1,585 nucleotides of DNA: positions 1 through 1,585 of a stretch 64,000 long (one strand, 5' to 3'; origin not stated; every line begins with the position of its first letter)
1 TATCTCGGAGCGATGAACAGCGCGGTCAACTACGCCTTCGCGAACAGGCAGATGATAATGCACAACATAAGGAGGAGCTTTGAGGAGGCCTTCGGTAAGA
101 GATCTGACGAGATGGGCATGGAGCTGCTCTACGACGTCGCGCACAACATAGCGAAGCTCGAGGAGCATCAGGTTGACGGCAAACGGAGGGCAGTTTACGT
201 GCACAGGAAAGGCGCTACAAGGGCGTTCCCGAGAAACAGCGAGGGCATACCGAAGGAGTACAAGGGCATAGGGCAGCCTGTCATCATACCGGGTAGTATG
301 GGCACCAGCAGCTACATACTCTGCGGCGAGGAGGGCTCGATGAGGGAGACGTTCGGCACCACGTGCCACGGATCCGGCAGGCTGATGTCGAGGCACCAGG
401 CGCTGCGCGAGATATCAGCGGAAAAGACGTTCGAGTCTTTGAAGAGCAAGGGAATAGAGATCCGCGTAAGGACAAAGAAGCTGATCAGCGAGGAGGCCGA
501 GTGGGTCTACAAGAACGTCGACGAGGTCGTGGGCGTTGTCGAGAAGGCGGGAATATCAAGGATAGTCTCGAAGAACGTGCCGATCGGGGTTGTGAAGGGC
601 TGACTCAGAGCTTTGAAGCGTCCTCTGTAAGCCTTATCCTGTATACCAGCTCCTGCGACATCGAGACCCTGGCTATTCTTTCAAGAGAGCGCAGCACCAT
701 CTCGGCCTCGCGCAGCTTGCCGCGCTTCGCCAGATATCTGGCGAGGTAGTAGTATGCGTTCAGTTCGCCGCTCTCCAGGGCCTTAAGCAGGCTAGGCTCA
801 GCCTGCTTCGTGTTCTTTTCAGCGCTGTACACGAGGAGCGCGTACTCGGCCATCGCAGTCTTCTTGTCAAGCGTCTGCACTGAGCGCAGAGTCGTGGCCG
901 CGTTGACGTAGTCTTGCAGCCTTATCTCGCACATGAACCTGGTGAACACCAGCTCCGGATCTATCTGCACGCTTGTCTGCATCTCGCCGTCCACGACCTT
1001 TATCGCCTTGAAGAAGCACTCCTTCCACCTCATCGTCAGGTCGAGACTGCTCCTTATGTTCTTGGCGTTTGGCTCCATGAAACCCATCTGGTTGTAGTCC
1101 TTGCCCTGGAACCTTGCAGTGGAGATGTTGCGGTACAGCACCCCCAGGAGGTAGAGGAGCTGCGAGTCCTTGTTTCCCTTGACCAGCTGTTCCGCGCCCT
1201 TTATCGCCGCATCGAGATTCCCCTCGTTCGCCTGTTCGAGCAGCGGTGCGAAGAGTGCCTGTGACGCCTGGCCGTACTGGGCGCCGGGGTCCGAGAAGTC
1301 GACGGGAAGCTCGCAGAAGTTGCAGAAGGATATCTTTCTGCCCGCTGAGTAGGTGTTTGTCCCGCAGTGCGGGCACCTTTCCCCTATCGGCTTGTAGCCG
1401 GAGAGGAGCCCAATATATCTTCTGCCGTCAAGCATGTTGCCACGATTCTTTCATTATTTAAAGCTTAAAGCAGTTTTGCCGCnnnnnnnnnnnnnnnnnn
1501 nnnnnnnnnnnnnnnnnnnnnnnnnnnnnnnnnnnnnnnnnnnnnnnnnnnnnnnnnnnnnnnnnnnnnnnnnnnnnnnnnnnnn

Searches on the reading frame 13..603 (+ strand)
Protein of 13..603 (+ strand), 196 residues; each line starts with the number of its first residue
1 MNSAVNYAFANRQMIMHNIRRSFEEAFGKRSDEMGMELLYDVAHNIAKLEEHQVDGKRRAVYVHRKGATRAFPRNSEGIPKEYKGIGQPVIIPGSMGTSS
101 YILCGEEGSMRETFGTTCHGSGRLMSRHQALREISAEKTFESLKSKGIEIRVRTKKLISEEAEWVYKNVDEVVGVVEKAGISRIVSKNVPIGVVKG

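Call 81: search_protein_families(library=pfam, max_evalue=0.01, proteins=[window:13-603:+])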
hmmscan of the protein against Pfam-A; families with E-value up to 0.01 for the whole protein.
window:13-603:+ (196 aa): 1 family
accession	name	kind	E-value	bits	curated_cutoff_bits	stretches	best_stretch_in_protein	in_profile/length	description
PF01139.22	RtcB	-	1.6e-72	245.5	27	1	1-196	237-426/426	tRNA-splicing ligase RtcB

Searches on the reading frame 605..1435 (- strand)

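Call 25: search_protein_families(library=pfam, max_evalue=0.01, proteins=[window:605-1435:-])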
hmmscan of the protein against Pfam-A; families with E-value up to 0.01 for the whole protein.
window:605-1435:- (276 aa): 2 families
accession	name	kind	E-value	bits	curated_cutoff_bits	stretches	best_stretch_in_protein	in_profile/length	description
PF13428.12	TPR_14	-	0.0015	19.5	23.5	0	226-252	2-28/44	Tetratricopeptide repeat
PF13431.12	TPR_17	-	0.004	17.8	24.4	0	226-245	14-33/34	Tetratricopeptide repeat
